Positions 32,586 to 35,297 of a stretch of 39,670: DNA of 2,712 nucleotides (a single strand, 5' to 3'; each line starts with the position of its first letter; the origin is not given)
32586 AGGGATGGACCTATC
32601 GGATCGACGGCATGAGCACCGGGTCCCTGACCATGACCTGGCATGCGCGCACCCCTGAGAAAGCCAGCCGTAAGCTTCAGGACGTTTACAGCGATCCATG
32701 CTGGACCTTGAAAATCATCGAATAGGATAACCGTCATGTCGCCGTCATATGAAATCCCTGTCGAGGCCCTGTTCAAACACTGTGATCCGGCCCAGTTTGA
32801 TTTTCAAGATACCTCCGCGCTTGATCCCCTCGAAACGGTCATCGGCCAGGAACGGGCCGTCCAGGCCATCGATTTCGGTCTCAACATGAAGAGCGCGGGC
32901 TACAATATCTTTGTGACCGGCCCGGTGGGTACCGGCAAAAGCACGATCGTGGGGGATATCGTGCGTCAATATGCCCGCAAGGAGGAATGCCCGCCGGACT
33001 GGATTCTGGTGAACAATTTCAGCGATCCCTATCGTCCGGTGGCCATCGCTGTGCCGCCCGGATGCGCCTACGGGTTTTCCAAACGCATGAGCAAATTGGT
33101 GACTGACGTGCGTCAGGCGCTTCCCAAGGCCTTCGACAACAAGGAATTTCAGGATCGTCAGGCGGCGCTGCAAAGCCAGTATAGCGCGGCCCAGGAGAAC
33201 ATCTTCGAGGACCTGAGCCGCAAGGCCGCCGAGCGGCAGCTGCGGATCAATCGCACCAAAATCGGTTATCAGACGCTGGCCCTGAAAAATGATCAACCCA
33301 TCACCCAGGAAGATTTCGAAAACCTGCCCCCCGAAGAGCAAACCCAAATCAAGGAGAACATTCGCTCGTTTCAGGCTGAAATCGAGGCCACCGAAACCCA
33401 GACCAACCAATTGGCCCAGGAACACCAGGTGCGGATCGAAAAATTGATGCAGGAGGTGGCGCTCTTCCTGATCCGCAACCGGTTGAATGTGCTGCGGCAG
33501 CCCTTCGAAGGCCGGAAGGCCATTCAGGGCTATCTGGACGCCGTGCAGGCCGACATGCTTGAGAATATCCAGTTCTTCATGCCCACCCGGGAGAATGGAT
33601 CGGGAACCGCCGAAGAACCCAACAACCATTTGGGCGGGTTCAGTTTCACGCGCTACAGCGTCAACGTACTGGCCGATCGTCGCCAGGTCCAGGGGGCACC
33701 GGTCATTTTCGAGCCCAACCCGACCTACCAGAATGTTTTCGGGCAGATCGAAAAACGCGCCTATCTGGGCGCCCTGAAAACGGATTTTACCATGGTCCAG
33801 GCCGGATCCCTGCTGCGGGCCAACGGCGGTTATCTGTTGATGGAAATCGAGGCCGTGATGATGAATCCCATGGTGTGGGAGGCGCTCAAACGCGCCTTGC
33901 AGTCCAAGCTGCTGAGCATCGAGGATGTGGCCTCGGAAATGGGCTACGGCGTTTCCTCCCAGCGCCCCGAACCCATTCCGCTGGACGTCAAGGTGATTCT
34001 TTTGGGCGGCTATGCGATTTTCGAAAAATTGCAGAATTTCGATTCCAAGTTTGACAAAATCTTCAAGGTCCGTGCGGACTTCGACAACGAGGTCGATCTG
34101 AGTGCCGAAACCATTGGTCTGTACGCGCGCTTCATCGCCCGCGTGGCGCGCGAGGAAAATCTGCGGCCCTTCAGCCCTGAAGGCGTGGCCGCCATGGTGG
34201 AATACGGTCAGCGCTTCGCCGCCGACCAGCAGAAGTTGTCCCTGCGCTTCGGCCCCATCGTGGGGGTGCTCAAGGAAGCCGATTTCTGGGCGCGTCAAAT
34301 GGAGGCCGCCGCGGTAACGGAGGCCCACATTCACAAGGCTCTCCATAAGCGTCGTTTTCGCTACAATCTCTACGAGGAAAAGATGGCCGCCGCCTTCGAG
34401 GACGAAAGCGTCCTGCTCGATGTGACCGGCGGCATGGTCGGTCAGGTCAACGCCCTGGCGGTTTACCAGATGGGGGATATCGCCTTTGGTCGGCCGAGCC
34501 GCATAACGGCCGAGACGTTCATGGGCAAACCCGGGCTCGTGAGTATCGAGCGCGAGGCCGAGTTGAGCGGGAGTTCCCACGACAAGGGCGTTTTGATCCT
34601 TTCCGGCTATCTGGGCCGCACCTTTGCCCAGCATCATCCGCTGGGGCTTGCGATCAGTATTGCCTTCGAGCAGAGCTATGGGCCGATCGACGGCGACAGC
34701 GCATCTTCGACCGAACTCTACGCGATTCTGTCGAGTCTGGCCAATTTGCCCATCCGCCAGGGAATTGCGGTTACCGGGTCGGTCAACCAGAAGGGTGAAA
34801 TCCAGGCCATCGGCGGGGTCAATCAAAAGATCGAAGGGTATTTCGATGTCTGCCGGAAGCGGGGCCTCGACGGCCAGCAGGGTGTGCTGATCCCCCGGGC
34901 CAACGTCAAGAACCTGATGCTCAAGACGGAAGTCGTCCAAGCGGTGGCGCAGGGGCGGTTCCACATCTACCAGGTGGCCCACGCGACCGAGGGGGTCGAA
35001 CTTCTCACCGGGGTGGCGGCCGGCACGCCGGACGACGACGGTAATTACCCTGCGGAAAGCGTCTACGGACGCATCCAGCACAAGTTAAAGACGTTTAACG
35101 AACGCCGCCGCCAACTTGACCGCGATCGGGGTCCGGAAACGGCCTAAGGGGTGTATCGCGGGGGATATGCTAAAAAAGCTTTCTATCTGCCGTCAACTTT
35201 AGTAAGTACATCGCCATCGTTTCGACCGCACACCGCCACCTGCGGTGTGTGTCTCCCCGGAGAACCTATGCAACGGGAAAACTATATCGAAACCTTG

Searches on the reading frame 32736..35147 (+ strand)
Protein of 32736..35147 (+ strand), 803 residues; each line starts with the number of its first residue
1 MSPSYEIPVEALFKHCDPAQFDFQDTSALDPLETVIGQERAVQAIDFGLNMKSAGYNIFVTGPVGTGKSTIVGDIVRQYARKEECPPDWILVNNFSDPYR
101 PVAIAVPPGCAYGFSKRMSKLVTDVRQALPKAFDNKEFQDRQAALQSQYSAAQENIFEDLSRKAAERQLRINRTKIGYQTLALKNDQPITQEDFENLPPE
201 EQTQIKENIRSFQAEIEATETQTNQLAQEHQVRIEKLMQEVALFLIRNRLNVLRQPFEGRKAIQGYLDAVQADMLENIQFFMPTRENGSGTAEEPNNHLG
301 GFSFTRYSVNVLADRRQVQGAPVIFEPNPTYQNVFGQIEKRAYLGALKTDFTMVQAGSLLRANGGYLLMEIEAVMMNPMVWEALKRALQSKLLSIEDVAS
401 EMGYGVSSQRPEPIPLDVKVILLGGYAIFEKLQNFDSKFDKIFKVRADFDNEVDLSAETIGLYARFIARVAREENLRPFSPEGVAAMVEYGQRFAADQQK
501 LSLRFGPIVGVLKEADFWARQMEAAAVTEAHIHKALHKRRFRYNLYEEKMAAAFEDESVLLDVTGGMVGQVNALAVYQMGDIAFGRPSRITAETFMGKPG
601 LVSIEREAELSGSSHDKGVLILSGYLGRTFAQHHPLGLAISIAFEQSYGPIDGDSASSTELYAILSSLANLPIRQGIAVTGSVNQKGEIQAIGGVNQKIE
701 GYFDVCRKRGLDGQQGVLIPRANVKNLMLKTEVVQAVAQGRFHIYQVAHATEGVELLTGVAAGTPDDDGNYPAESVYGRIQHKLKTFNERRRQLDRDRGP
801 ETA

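Call 3: search_protein_families(library=pfam, proteins=[window:32736-35147:+], max_evalue=0.01)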
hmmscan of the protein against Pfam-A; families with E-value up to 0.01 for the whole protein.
window:32736-35147:+ (803 aa): 8 families
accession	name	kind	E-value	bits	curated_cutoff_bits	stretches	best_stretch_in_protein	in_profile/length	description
PF13654.12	AAA_32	-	1.8e-48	164.3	21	1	319-450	1-133/133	LonB-like, AAA domain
PF20436.4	LonB_AAA-LID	-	6.9e-22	77.7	22.4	1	478-542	1-65/65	Archaeal LonB, AAA+ ATPase LID domain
PF20437.3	LonC_helical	-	3.4e-10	40.2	24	1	88-121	1-34/34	Lon-like LonC helical domain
PF05362.19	Lon_C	-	1.4e-08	35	21.1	1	649-736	105-182/205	Lon protease (S16) C-terminal proteolytic domain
PF13191.12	AAA_16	-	0.00011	23.2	32.6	1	35-158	2-103/167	AAA ATPase domain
PF01078.27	Mg_chelatase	-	0.0048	16.8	20.3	0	32-72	2-39/207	Magnesium chelatase, subunit ChlI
PF03266.21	NTPase_1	-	0.0083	16.4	23.9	0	57-80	1-24/168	NTPase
PF13401.12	AAA_22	-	0.0084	16.9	27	0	56-125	6-58/130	AAA domain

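Call 4: search_protein_families(library=ncbifam, proteins=[window:32736-35147:+], max_evalue=0.01)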
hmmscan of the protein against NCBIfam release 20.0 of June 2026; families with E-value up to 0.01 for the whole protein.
window:32736-35147:+ (803 aa): 6 families
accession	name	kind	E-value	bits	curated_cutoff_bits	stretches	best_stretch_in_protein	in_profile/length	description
TIGR00764.1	lon_rel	equivalog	3.4e-38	131.6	516.6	1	312-734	163-574/608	ATP-dependent protease LonB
TIGR02903.1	spore_lon_C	equivalog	6.1e-12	44.8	678.8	1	649-732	521-597/615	Lon family ATP-dependent protease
TIGR02902.1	spore_lonB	equivalog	1.3e-11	43.9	723.3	1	637-738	426-519/531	ATP-dependent protease LonB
TIGR00763.1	lon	equivalog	1.6e-05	23.6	608.05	1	650-728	698-769/795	endopeptidase La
NF008053.0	PRK10787.1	equivalog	5e-05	21.6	891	1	647-732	671-749/784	endopeptidase La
TIGR03015.1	pepcterm_ATPase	hypoth_equivalog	0.0022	17.5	324.5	1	38-80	28-68/269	XrtA/PEP-CTERM system-associated ATPase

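Call 5: search_protein_families(library=padloc, proteins=[window:32736-35147:+], max_evalue=0.01)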
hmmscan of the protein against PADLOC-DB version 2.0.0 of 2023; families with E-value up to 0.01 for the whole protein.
window:32736-35147:+ (803 aa): 3 families
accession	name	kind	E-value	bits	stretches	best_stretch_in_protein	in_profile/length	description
PDLC04140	mad8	-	0.00031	18.4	1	32-98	2-69/314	mads_8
PDLC02506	BrxL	-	0.0058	12.9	0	656-735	586-659/680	BrxL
PDLC03158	Specificity_I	-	0.0059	13.6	1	167-240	357-424/433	Type I specificity subunit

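Call 20: find_homologous_proteins(query=window:32736-35147:+)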
Query window:32736-35147:+ (803 aa): 7715 proteins with E <= 0.001 among 8000 candidates; the best 120 are listed.
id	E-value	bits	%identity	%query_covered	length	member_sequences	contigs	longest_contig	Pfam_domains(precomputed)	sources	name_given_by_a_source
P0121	0.0e+0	1792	99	100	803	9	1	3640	PF13654.13,PF20436.5,PF05362.20,PF20437.4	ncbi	-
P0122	0.0e+0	1622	90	100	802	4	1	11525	PF13654.13,PF20436.5,PF05362.20,PF20437.4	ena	-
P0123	0.0e+0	1491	83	100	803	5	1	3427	PF13654.13,PF20436.5,PF05362.20,PF20437.4,PF13191.13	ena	-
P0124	0.0e+0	1491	84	99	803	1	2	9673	PF13654.13,PF20436.5,PF05362.20,PF20437.4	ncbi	-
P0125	0.0e+0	1480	83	99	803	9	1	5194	PF13654.13,PF20436.5,PF05362.20,PF20437.4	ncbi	-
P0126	0.0e+0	1474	83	99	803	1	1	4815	PF13654.13,PF20436.5,PF05362.20,PF20437.4,PF13191.13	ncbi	-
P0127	0.0e+0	1456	81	100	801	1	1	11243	PF13654.13,PF20436.5,PF05362.20,PF20437.4,PF13191.13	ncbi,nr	ncbi:MAG: AAA family ATPase [Desulfobacterales bacterium]|nr:AAA family ATPase [Desulfobacterales ba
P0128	0.0e+0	1456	81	100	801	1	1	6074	PF13654.13,PF20436.5,PF05362.20,PF20437.4,PF13191.13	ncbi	-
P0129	0.0e+0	1454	81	99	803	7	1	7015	PF13654.13,PF20436.5,PF05362.20,PF20437.4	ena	-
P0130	0.0e+0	1452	81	100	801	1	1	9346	PF13654.13,PF20436.5,PF05362.20,PF20437.4,PF13191.13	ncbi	-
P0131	0.0e+0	1451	81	100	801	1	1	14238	PF13654.13,PF20436.5,PF05362.20,PF20437.4,PF13191.13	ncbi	-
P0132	0.0e+0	1449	81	100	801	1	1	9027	PF13654.13,PF20436.5,PF05362.20,PF20437.4,PF13191.13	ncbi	-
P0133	0.0e+0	1447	81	99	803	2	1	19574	PF13654.13,PF20436.5,PF05362.20,PF20437.4,PF13191.13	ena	-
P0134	0.0e+0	1445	81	100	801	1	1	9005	PF13654.13,PF20436.5,PF05362.20,PF20437.4,PF13191.13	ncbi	-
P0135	0.0e+0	1444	81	100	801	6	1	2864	PF13654.13,PF20436.5,PF05362.20,PF20437.4,PF13191.13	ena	-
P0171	0.0e+0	1165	66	100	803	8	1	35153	PF13654.13,PF20436.5,PF05362.20,PF20437.4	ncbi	-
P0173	0.0e+0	1129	63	99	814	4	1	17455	PF13654.13,PF20436.5,PF05362.20,PF20437.4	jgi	jgi:predicted ATP-dependent protease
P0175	0.0e+0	1124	64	98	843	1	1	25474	PF13654.13,PF20436.5,PF05362.20,PF20437.4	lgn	-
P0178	0.0e+0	1086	60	100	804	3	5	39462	PF13654.13,PF20436.5,PF05362.20,PF20437.4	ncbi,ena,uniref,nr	ncbi:MAG: AAA family ATPase [Desulfobacterales bacterium]|uniref:endopeptidase La n=1 Tax=Candidatus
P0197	0.0e+0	1072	61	97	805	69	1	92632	PF13654.13,PF20436.5,PF05362.20,PF20437.4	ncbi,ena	-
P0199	0.0e+0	1071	59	99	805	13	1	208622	PF13654.13,PF20436.5,PF05362.20,PF20437.4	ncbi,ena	-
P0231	0.0e+0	1066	59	99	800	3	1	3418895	PF13654.13,PF20436.5,PF05362.20,PF20437.4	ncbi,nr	ncbi:MAG: AAA family ATPase [Desulfobacterales bacterium]|nr:MAG: AAA family ATPase [Desulfobacteral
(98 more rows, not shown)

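Call 21: find_encoding_contigs(protein=P0231, flank=8000, max_places=1)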
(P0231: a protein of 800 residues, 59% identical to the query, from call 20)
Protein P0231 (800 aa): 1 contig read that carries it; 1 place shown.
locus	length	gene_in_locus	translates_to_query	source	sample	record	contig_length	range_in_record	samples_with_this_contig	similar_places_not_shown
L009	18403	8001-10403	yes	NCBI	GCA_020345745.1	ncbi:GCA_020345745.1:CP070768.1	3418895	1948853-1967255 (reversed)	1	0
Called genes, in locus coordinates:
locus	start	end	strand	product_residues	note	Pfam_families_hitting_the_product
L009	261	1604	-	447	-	PF13414:TPR_11, PF13432:TPR_16, PF00515:TPR_1 (weak), PF13414:TPR_11 (weak), PF13432:TPR_16 (weak), PF14559:TPR_19 (weak), PF13414:TPR_11 (weak), PF14559:TPR_19 (weak), +16 more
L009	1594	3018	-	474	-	PF03841:SelA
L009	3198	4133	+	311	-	PF00781:DAGK_cat, PF19279:YegS_C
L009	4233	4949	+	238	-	PF00215:OMPdecase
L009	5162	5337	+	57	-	PF00589:Phage_integrase (weak)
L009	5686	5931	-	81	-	-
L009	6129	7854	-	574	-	PF01590:GAF, PF13185:GAF_2, PF13492:GAF_3, PF07228:SpoIIE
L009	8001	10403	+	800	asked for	PF20437:LonC_helical, PF13654:AAA_32, PF20436:LonB_AAA-LID, PF05362:Lon_C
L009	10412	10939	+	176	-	PF00908:dTDP_sugar_isom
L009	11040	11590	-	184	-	PF00483:NTP_transferase, PF12804:NTP_transf_3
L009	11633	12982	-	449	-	PF00483:NTP_transferase, PF12804:NTP_transf_3 (faint), PF22640:ManC_GMP_beta-helix, PF01050:MannoseP_isomer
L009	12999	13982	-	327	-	PF01073:3Beta_HSD, PF01370:Epimerase, PF02719:Polysacc_synt_2, PF04321:RmlD_sub_bind, PF05368:NmrA, PF07993:NAD_binding_4 (faint), PF13460:NAD_binding_10, PF16363:GDP_Man_Dehyd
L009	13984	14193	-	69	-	-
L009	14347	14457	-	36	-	PF00483:NTP_transferase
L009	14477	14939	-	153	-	PF03720:UDPG_MGDP_dh_C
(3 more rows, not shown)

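Call 22: find_encoding_contigs(protein=P0199, flank=8000, max_places=1)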
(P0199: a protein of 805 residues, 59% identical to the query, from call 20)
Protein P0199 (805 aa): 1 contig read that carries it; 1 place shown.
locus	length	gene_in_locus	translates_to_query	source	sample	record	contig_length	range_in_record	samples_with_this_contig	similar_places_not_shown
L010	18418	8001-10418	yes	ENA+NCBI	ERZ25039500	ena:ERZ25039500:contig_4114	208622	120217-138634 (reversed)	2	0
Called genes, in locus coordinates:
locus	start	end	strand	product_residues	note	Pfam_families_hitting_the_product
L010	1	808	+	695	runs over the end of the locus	PF00009:GTP_EFTU, PF03144:GTP_EFTU_D2, PF22042:EF-G_D2, PF14492:EFG_III, PF16658:RF3_C (weak), PF03764:EFG_IV, PF00679:EFG_C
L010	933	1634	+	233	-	PF13481:AAA_25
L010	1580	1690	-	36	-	-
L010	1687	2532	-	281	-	PF13531:SBP_bac_11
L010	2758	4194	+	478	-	-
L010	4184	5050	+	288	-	PF00702:Hydrolase (weak), PF13242:Hydrolase_like (weak)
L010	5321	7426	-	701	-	PF20250:FapA_N, PF03961:FapA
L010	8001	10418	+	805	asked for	PF20437:LonC_helical, PF13654:AAA_32, PF20436:LonB_AAA-LID, PF05362:Lon_C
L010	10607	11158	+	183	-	PF00908:dTDP_sugar_isom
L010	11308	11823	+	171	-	PF02572:CobA_CobO_BtuR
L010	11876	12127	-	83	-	PF26551:DUF8180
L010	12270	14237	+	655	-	PF00912:Transgly, PF00905:Transpeptidase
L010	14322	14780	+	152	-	PF00583:Acetyltransf_1, PF13508:Acetyltransf_7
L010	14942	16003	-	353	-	-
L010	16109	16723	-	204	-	PF09335:VTT_dom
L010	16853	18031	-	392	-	PF00162:PGK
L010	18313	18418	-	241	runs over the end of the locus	PF20582:UPF0758_N, PF04002:RadC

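Call 23: find_encoding_contigs(protein=P0171, flank=8000, max_places=1)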
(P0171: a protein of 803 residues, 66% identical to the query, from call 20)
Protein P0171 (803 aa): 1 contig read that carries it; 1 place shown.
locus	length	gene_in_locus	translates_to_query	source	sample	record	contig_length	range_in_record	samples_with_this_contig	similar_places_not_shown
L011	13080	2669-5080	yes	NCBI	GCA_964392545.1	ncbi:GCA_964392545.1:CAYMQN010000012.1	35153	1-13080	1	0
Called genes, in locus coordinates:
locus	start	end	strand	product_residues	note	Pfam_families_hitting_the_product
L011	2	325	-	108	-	?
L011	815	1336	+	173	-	PF02915:Rubrerythrin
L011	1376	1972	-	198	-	PF13432:TPR_16 (weak), PF23914:TPR_CcmH_CycH, PF13424:TPR_12, PF00515:TPR_1, PF13432:TPR_16, PF13371:TPR_9, PF13414:TPR_11, PF14559:TPR_19, +10 more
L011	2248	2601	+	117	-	-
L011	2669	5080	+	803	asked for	PF20437:LonC_helical, PF13654:AAA_32, PF20436:LonB_AAA-LID, PF05362:Lon_C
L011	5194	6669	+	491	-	PF00350:Dynamin_N, PF01926:MMR_HSR1 (weak)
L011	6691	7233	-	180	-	PF00293:NUDIX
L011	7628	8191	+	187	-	PF03843:Slp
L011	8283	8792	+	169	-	PF02915:Rubrerythrin (faint)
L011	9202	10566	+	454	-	PF13375:RnfC_N, PF01512:Complex1_51K, PF10531:SLBB, PF13187:Fer4_9 (faint), PF13534:Fer4_17 (faint), PF12838:Fer4_7 (weak), PF13183:Fer4_8 (weak), PF13237:Fer4_10 (weak), +1 more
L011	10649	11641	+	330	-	PF03116:NQR2_RnfD_RnfE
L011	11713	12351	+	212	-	PF04205:FMN_bind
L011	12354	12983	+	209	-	PF02508:Rnf-Nqr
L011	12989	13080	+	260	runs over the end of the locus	PF02508:Rnf-Nqr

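Call 26: search_solved_structures(query=window:32736-35147:+, max_evalue=0.001, show_alignments=1)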
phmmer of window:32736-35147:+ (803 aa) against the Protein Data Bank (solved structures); distinct sequences matched with E-value up to 0.001: 42.
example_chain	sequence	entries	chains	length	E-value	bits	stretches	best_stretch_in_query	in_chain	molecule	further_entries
4fwd_A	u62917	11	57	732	4e-85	289.9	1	28-760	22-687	TTC1975 peptidase | endopeptidase La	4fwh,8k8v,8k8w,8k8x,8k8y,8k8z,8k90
7euy_A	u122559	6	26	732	1.1e-84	288.4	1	28-760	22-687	Endopeptidase La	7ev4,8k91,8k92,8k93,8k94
4fw9_A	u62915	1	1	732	1.2e-84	288.4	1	28-760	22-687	TTC1975 peptidase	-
4fwg_A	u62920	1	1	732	2.7e-84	287.2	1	28-760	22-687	TTC1975 peptidase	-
7eux_A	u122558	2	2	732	6e-84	286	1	28-760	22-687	Endopeptidase La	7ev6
3k1j_A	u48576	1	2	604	9.2e-22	80.4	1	352-734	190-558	ATP-dependent protease Lon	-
4fwv_A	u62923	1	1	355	1.1e-18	70.3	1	54-449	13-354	TTC1975 peptidase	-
1xhk_A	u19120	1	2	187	4.1e-14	55.1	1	640-735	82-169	Putative protease La homolog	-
1z0w_A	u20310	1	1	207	2.9e-13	52.3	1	564-741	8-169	Putative protease La homolog type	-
1z0e_A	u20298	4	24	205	3.4e-13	52.1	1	564-741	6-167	Putative protease La homolog type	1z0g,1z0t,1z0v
1z0b_A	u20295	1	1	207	1.1e-12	50.4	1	564-741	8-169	Putative protease La homolog type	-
1z0c_A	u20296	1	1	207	4.1e-12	48.5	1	564-741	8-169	Putative protease La homolog type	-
4zpx_A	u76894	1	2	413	3.1e-06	29.1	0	352-516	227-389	ATP-dependent protease Lon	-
4ypl_A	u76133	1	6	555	7.6e-06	27.8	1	648-700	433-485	Lon protease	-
8k3y_F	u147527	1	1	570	8.2e-06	27.7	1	648-700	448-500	Lon protease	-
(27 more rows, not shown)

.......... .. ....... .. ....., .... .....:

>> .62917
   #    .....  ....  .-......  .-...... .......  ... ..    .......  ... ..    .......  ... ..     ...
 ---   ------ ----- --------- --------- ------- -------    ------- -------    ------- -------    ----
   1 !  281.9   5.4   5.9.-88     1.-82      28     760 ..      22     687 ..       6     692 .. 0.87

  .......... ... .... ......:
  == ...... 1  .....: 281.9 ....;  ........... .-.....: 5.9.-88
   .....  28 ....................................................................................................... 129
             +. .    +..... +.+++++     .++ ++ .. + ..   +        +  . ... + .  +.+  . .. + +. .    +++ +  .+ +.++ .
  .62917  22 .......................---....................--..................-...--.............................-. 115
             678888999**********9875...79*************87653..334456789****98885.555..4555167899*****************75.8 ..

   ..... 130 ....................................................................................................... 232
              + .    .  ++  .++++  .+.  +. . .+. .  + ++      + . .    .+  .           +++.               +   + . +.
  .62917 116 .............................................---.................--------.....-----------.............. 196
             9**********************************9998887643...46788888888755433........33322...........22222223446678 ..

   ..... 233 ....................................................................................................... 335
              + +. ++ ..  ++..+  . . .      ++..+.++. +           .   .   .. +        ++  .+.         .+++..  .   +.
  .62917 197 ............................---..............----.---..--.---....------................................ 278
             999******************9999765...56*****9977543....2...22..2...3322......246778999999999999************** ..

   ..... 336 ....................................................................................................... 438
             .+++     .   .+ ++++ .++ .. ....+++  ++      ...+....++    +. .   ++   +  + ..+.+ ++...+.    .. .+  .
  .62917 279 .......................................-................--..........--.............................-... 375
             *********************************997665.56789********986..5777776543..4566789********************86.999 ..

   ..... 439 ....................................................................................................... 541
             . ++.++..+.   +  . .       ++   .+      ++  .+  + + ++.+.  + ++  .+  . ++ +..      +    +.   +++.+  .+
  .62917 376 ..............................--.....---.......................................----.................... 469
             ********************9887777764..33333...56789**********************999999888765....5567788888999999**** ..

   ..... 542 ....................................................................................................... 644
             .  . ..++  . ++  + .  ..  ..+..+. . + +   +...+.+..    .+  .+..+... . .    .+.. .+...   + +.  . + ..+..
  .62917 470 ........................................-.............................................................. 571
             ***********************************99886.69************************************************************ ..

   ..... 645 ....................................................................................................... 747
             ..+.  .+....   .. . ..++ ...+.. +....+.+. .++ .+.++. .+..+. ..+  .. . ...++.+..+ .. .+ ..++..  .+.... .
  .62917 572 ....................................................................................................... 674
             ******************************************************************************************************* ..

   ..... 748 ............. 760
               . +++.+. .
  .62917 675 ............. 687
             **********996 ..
